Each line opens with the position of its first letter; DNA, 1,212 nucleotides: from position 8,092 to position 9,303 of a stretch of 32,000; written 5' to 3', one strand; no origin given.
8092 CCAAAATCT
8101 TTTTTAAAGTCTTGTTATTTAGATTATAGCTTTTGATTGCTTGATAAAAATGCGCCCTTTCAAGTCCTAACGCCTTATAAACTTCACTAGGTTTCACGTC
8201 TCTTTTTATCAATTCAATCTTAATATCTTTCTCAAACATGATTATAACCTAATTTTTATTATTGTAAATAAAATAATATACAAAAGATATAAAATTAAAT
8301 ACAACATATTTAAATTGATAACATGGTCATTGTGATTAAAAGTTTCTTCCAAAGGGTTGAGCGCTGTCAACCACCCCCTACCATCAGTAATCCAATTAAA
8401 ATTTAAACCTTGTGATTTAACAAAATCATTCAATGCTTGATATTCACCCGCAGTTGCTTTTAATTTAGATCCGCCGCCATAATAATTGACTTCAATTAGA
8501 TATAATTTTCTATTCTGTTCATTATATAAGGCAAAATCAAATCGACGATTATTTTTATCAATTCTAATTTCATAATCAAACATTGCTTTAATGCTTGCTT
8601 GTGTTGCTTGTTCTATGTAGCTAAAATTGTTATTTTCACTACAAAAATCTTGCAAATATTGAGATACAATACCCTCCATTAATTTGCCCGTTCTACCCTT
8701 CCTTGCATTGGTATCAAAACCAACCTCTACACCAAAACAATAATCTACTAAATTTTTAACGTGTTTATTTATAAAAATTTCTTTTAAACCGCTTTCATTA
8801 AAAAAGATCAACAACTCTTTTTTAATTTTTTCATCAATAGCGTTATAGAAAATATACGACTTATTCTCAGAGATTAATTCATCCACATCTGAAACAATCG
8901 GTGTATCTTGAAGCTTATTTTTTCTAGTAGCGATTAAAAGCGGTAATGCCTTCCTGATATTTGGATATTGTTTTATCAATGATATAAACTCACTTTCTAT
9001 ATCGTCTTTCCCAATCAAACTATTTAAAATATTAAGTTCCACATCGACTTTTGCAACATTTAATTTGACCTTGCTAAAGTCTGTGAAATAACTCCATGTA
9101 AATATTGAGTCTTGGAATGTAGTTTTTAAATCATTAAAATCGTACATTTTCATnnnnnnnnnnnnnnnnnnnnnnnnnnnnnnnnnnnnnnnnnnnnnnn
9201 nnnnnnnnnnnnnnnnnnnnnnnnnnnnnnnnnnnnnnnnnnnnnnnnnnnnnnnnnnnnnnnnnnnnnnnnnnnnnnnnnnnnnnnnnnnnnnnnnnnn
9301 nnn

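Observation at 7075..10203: DpnII/MboI-type restriction-modification island where only the endonuclease ORF is still intact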

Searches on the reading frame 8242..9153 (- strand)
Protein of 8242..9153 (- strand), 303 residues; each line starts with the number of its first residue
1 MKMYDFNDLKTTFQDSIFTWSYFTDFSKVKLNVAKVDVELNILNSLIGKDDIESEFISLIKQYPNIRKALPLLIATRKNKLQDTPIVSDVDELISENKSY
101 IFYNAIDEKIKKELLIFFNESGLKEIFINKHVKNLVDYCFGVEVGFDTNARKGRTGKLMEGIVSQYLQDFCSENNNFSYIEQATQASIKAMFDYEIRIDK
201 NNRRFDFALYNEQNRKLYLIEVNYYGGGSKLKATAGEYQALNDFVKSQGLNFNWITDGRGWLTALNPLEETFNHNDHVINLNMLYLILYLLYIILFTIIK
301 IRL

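Call 4: search_protein_families(library=pfam, proteins=[window:8242-9153:-], max_evalue=0.1)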
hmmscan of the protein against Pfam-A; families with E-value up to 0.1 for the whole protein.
window:8242-9153:- (303 aa): 2 families
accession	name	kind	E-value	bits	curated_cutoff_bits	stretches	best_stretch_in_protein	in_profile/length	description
PF04556.18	DpnII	-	5.8e-85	285.4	23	1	6-284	2-271/278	DpnII restriction endonuclease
PF13588.12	HSDR_N_2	-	0.045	14.3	25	1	192-259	26-89/110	Type I restriction enzyme R protein N terminus (HSDR_N)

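Call 5: search_protein_families(library=ncbifam, proteins=[window:8242-9153:-], max_evalue=0.1)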
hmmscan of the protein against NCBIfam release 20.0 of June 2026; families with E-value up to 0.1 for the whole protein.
window:8242-9153:- (303 aa): 0 families

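Call 7: find_homologous_proteins(query=window:8242-9153:-)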
Query window:8242-9153:- (303 aa): 3362 proteins with E <= 0.001 among 4538 candidates; the best 120 are listed.
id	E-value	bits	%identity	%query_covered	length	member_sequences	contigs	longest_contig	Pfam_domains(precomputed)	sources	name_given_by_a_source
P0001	1.2e-194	663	100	99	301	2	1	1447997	PF04556.19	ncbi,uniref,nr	ncbi:type II restriction endonuclease [Isorropodon fossajaponicum symbiont]|uniref:type II restricti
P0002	7.7e-166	569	92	93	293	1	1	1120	PF04556.19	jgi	jgi:type II restriction enzyme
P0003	1.3e-164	565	91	93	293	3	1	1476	PF26568.1,PF04556.19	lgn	-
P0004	5.9e-150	517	81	93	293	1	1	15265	PF04556.19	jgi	jgi:type II restriction enzyme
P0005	2.6e-148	511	81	93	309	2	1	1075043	PF04556.19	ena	-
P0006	1.2e-143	496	79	94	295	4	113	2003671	PF04556.19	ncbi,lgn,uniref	ncbi:type II restriction endonuclease [Candidatus Thiodubiliella endoseptemdiera]|uniref:type II res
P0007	5.2e-143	494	78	94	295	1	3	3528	PF04556.19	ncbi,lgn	-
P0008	1.0e-139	483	78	94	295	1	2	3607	PF04556.19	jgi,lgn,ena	-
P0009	2.4e-139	482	78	93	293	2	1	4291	PF04556.19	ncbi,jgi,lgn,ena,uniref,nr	ncbi:type II restriction endonuclease [Bathymodiolus thermophilus thioautotrophic gill symbiont]|uni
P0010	5.0e-138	478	75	93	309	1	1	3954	PF04556.19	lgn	-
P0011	9.9e-138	477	77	93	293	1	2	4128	PF04556.19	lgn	-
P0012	5.2e-136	471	74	92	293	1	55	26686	PF04556.19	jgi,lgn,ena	-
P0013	5.3e-135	468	73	92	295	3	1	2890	PF04556.19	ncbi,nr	ncbi:MAG TPA: restriction endonuclease [Arcobacter sp.]|nr:restriction endonuclease [Arcobacter sp.]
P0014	7.7e-135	467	73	93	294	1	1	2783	PF04556.19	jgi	-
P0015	1.8e-134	466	75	92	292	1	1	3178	PF04556.19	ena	-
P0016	3.2e-134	465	74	93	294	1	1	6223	PF04556.19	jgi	jgi:type II restriction enzyme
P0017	4.5e-134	465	75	93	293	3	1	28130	PF04556.19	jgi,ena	-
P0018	5.4e-134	464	74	92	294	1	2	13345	PF04556.19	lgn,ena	-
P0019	8.0e-134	464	75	92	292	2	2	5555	PF04556.19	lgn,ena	-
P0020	8.2e-134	464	74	92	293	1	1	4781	PF04556.19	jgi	-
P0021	1.0e-133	463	75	93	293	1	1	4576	PF04556.19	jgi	-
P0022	1.7e-133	463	74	94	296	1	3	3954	PF04556.19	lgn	-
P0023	2.1e-133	462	75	93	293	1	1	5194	PF04556.19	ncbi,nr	ncbi:MAG: type II restriction endonuclease [Flavobacteriaceae bacterium]|nr:type II restriction endo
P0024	2.2e-133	462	74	92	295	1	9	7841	PF04556.19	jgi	jgi:type II restriction enzyme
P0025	2.4e-133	462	75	92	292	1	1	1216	PF04556.19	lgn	-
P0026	3.0e-133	462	76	92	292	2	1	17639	PF26568.1,PF04556.19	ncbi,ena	-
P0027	3.4e-133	462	75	92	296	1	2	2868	PF04556.19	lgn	-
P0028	4.3e-133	461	75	93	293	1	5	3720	PF04556.19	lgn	-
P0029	5.6e-133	461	75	93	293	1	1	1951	PF04556.19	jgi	-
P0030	6.9e-133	461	74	90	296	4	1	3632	PF04556.19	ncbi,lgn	-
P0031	1.3e-132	460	73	93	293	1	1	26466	PF04556.19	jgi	jgi:type II restriction enzyme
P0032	1.6e-132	459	73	94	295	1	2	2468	PF04556.19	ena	-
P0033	2.5e-132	459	72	94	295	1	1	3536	PF04556.19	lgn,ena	-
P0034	3.8e-132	458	74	92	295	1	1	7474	PF04556.19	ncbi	-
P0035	4.1e-132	458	72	93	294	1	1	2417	PF04556.19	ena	-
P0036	4.6e-132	458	73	93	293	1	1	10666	PF04556.19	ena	-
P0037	5.1e-132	458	73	93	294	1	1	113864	PF04556.19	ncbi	-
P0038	5.5e-132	458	74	92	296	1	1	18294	PF04556.19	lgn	-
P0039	5.7e-132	458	73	93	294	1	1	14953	PF04556.19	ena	-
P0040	6.0e-132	458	74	92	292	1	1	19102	PF04556.19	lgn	-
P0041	7.5e-132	457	74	92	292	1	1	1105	PF04556.19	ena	-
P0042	7.5e-132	457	72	93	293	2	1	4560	PF04556.19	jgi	-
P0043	8.5e-132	457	73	93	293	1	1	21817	PF04556.19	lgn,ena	-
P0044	9.0e-132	457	73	93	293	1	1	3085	PF26568.1,PF04556.19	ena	-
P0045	9.6e-132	457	72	93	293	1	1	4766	PF04556.19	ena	-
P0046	1.0e-131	457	73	93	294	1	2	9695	PF04556.19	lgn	-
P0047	1.1e-131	457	73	92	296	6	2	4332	PF04556.19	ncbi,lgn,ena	-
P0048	1.1e-131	457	72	92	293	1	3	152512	PF04556.19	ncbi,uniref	ncbi:type II restriction endonuclease [Arcobacter sp.]|uniref:type II restriction endonuclease n=1 T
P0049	1.2e-131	457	73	93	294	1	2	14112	PF04556.19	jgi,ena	-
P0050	1.2e-131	457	73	92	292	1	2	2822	PF04556.19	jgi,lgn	-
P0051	1.5e-131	456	74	92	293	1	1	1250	PF04556.19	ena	-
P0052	1.5e-131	456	74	92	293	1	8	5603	PF04556.19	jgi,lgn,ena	-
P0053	1.6e-131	456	74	92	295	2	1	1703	PF04556.19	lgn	-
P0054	1.6e-131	456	72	93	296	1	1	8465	PF04556.19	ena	-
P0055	1.7e-131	456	74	94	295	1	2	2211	PF04556.19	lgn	-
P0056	1.8e-131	456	72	92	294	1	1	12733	PF04556.19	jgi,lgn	-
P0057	1.9e-131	456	75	93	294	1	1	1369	PF04556.19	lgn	-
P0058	2.2e-131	456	74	92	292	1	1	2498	PF04556.19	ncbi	-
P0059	2.3e-131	456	74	92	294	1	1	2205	PF04556.19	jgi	-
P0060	2.9e-131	455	73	92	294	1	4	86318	PF04556.19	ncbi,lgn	-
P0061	3.0e-131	455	73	92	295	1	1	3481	PF04556.19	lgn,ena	-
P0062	3.2e-131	455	72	93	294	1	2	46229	PF04556.19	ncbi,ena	-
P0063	3.5e-131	455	73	92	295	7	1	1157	PF04556.19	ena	-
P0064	3.6e-131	455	72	92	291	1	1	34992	PF04556.19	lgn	-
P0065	4.7e-131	455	72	92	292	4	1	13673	PF04556.19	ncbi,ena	-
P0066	4.8e-131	455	72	92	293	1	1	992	PF04556.19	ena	-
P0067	5.5e-131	454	73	94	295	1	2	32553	PF04556.19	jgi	-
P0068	5.5e-131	454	74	93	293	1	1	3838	PF04556.19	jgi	jgi:type II restriction enzyme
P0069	5.7e-131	454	72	94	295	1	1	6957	PF04556.19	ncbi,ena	-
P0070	6.5e-131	454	73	92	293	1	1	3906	PF04556.19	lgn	-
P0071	6.9e-131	454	71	93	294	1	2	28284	PF04556.19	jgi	-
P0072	8.4e-131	454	73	92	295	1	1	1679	PF04556.19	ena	-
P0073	1.1e-130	453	72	93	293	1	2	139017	PF04556.19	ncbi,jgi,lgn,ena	-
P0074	1.1e-130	453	75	92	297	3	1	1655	PF04556.19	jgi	-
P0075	1.2e-130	453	72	92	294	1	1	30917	PF04556.19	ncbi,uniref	ncbi:Type II restriction enzyme MjaIII [hydrothermal vent metagenome]|uniref:Type II restriction enz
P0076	1.3e-130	453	74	92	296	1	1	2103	PF04556.19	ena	-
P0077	1.5e-130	453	73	93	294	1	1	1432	PF04556.19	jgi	-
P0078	1.8e-130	453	74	92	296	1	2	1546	PF04556.19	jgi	-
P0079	2.0e-130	453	72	93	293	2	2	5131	PF04556.19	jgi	jgi:type II restriction enzyme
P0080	3.0e-130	452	73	93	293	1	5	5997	PF04556.19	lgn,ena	-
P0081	3.3e-130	452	72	93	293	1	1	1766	PF04556.19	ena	-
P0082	6.7e-130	451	72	93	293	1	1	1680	PF04556.19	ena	-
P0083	6.9e-130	451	71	93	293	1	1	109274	PF04556.19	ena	-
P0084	9.1e-130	450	73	92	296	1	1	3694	PF04556.19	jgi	jgi:type II restriction enzyme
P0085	1.1e-129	450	71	92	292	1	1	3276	PF04556.19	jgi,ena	-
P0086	1.1e-129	450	73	94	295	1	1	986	PF04556.19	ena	-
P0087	1.2e-129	450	72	92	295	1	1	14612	PF04556.19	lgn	-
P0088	1.3e-129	450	71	93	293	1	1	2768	PF04556.19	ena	-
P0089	1.6e-129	450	72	93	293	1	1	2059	PF04556.19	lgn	-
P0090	2.1e-129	449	73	92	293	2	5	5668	PF04556.19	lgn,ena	-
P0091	2.1e-129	449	73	94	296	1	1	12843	PF04556.19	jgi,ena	-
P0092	2.2e-129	449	72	93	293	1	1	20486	PF04556.19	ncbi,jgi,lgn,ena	-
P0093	2.3e-129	449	72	93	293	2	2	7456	PF04556.19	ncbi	-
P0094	2.4e-129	449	70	93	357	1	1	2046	PF04556.19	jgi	-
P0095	2.6e-129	449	72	93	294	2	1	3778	PF04556.19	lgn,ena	-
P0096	2.7e-129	449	71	94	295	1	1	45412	PF04556.19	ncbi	-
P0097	3.0e-129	449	71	93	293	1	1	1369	PF04556.19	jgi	-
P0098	3.9e-129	448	70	92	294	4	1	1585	PF04556.19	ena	-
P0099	5.3e-129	448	72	92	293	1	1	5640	PF04556.19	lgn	-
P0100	6.5e-129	448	70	93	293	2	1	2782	PF04556.19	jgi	-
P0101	6.5e-129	448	71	93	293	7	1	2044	PF04556.19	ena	-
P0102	8.7e-129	447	72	92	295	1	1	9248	PF04556.19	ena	-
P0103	9.6e-129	447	71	94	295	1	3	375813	PF04556.19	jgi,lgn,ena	jgi:type II restriction enzyme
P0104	1.3e-128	447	71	92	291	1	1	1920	PF04556.19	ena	-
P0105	1.4e-128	447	70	93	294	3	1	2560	PF04556.19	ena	-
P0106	1.7e-128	446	73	92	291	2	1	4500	PF04556.19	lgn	-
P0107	1.9e-128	446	71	93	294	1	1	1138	PF26568.1,PF04556.19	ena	-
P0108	2.1e-128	446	70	94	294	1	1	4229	PF04556.19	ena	-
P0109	2.3e-128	446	73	92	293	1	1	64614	PF04556.19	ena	-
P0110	2.4e-128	446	71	93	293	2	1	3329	PF04556.19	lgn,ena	-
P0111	2.5e-128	446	71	94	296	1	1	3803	PF04556.19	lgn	-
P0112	3.2e-128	445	72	93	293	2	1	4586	PF04556.19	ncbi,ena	-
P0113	3.7e-128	445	72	94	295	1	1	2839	PF26568.1,PF04556.19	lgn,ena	-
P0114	4.4e-128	445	72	92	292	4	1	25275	PF04556.19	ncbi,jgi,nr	ncbi:MAG: type II restriction endonuclease [Aliarcobacter sp.]|jgi:type II restriction enzyme|nr:typ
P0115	4.4e-128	445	72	93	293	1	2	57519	PF04556.19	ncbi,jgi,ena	-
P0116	5.2e-128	445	72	93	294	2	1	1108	PF04556.19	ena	-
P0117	5.7e-128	445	70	93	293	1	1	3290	PF26568.1,PF04556.19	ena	-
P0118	6.7e-128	444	71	94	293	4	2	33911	PF04556.19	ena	-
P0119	7.0e-128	444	72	93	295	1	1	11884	PF04556.19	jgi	-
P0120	7.5e-128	444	71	94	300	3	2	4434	PF04556.19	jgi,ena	-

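Call 9: search_solved_structures(query=window:8242-9153:-, max_evalue=1, show_alignments=2)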
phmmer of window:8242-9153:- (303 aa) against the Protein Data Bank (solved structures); distinct sequences matched with E-value up to 1: 1.
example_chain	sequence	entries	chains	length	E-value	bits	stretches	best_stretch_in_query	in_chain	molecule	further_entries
6qfj_A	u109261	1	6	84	0.7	12.6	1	78-144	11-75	Magnetosome membrane protein MamB, putative Co/Zn/Cd cation transporter. Cation diffusion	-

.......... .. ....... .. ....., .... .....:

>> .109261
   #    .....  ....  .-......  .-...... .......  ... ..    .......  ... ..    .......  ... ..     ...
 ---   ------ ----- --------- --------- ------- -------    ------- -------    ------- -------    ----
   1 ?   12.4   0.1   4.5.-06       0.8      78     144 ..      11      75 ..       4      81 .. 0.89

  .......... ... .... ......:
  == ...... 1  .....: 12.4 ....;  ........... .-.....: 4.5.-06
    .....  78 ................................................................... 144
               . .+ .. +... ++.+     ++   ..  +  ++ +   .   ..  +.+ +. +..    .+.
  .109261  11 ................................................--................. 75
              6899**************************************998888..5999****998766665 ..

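Call 10: find_encoding_contigs(protein=P0005, flank=6000, max_places=3)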
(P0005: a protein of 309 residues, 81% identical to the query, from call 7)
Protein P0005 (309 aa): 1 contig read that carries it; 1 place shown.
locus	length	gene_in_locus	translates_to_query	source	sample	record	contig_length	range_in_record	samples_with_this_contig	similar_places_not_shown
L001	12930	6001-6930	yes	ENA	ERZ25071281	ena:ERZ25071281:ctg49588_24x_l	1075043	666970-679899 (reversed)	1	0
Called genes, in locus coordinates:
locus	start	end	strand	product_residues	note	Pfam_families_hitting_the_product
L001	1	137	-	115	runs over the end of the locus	PF00825:Ribonuclease_P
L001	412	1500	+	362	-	PF02481:DNA_processg_A, PF17782:WHD_DprA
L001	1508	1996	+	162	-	PF04361:DUF494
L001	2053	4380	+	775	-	PF01751:Toprim, PF01131:Topoisom_bac, PF13368:Toprim_C_rpt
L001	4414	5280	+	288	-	PF02086:MethyltransfD12, PF03602:Cons_hypoth95 (faint)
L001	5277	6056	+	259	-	PF13020:NOV_C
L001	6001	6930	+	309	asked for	PF04556:DpnII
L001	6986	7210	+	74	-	-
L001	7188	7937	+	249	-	PF01555:N6_N4_Mtase, PF01170:UPF0020 (weak), PF08241:Methyltransf_11 (faint), PF01555:N6_N4_Mtase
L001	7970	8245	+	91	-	-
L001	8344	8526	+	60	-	-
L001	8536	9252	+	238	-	-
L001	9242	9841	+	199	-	PF00697:PRAI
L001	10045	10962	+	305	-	PF01145:Band_7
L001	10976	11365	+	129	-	-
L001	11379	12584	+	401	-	PF00291:PALP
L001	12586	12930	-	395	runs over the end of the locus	PF07690:MFS_1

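Call 11: find_encoding_contigs(protein=P0004, flank=6000, max_places=3)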
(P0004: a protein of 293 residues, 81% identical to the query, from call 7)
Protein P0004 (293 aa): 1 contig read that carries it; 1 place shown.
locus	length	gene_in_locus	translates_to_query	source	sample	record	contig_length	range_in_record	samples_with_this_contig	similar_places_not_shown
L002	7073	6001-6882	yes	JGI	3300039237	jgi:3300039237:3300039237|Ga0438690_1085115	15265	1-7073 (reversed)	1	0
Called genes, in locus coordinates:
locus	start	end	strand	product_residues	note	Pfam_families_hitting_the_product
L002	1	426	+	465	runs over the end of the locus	-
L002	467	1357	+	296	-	PF01297:ZnuA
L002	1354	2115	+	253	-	PF00950:ABC-3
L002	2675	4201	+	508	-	PF00916:Sulfate_transp, PF16983:MFS_MOT1 (weak), PF01740:STAS (weak)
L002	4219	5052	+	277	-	PF00793:DAHP_synth_1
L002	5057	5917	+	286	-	PF02086:MethyltransfD12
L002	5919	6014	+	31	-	-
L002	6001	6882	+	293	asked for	PF04556:DpnII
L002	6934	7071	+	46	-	?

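Call 12: find_encoding_contigs(protein=P0006, flank=6000, max_places=3)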
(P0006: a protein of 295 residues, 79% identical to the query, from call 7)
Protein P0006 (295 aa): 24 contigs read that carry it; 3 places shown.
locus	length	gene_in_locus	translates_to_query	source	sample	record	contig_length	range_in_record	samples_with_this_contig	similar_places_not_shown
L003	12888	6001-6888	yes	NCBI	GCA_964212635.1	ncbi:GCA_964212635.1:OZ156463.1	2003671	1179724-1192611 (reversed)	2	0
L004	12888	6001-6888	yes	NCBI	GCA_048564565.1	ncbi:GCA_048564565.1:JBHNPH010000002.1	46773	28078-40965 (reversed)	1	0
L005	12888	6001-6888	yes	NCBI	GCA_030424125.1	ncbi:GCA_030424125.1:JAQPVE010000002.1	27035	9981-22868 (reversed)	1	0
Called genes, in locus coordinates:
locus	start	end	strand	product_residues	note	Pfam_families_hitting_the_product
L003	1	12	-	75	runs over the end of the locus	PF01809:YidD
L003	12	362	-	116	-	PF00825:Ribonuclease_P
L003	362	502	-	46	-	PF00468:Ribosomal_L34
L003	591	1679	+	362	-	PF02481:DNA_processg_A, PF17782:WHD_DprA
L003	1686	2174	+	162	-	PF04361:DUF494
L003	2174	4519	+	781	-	PF01751:Toprim, PF01131:Topoisom_bac, PF13368:Toprim_C_rpt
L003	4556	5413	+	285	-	PF02086:MethyltransfD12, PF03602:Cons_hypoth95 (faint)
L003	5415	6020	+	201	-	-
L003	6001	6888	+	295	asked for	PF04556:DpnII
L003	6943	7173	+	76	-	-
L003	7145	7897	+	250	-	PF01555:N6_N4_Mtase, PF01170:UPF0020 (faint), PF08241:Methyltransf_11 (faint), PF01555:N6_N4_Mtase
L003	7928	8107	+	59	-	-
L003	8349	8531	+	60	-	-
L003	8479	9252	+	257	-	-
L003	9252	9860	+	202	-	PF00697:PRAI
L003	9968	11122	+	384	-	PF13784:Fic_N, PF02661:Fic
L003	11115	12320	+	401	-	PF00291:PALP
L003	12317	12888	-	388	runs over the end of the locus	PF07690:MFS_1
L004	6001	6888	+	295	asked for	PF04556:DpnII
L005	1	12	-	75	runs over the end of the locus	PF01809:YidD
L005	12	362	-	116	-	PF00825:Ribonuclease_P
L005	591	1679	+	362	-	PF02481:DNA_processg_A, PF17782:WHD_DprA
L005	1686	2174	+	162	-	PF04361:DUF494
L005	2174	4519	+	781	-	PF01751:Toprim, PF01131:Topoisom_bac, PF13368:Toprim_C_rpt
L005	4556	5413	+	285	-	PF02086:MethyltransfD12, PF03602:Cons_hypoth95 (faint)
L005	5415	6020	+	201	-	-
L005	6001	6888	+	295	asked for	PF04556:DpnII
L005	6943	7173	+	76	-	-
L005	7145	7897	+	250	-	PF01555:N6_N4_Mtase, PF01170:UPF0020 (faint), PF08241:Methyltransf_11 (faint), PF01555:N6_N4_Mtase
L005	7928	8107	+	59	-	-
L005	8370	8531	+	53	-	-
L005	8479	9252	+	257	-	-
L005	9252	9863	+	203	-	PF00697:PRAI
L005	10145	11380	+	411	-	PF13784:Fic_N, PF02661:Fic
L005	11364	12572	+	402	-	PF00291:PALP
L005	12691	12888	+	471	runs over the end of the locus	PF13173:AAA_14, PF13635:DUF4143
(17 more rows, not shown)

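Call 40: search_protein_families(library=pfam, proteins=[L001:5277-6056:+], max_evalue=0.05)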
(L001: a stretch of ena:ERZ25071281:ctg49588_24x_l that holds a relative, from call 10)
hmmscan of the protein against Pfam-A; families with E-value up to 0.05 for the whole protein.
L001:5277-6056:+ (259 aa): 2 families
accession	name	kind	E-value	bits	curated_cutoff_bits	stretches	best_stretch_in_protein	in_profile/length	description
PF13020.12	NOV_C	-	2e-18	66.7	22.1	1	148-228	2-83/91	Protein NO VEIN, C-terminal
PF02021.23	UPF0102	-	0.0055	17.5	23.6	1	147-194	1-45/80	Uncharacterised protein family UPF0102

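Call 41: search_protein_families(library=padloc, proteins=[L001:5277-6056:+, window:8242-9153:-], max_evalue=0.05)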
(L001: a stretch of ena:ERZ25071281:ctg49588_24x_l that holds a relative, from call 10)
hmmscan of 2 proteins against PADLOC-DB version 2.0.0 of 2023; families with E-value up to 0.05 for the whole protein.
L001:5277-6056:+ (259 aa): 7 families
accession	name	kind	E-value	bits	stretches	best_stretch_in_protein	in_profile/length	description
PDLC05008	PDC-S36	-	4.8e-23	80.3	1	111-237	125-260/280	-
PDLC03972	TmtA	-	1.4e-18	64.4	1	98-236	1155-1280/1302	-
PDLC03964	TmtA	-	5.5e-17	59.1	1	117-240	1377-1516/1538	-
PDLC03966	TmtA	-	2.2e-11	40.3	1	135-237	1520-1625/1655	-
PDLC03971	TmtA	-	1.2e-05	21.1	1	132-215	1635-1730/1782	-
PDLC03965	TmtA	-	1.9e-05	20.9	1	127-223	1225-1321/1370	-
PDLC03969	TmtA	-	5.2e-05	19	1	127-222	1373-1470/1563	-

window:8242-9153:- (303 aa): 2 families
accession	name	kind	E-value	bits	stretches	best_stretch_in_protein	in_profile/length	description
PDLC03548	REase_II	-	9.6e-89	295.6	1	5-284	6-279/290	Type II restriction enzyme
PDLC03569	REase_II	-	5.2e-45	152.1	1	104-284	13-195/205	Type II restriction enzyme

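Call 43: predict_structure(alignment_id=A5)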
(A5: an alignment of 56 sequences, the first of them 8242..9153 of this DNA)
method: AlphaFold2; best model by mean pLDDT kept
length: 303 residues; sequences in the alignment: 56
mean_pLDDT: 63.2   pTM: 0.44
mean pLDDT of the five models: 63.2, 62.7, 57.8, 53.6, 50.2
residues with pLDDT >= 90: 44; 70-90: 87; 50-70: 66; < 50: 106
segments of 3 or more residues with pLDDT < 50: 1-24, 76-98, 141-155, 225-236, 258-275, 283-287, 298-300
pLDDT, mean of each block of 10 residues (from residue 1): 39 37 50 77 87 94 87 52 31 38 79 76 70 65 31 49 79 93 91 86 82 89 48 49 77 60 35 50 49 49 52
secondary structure, 60 per line:
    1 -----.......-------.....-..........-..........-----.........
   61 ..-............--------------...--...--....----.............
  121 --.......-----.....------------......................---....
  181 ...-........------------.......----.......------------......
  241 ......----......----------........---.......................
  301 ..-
elements in order: H6-12 H20-24 H26-35 H37-46 H52-62 H64-75 H100-103 H108-120 H123-129 H135-139 H152-173 E177-183 H185-192 E205-211 E216-222 H235-246 E251-256 H267-274 E278-280 H281-302
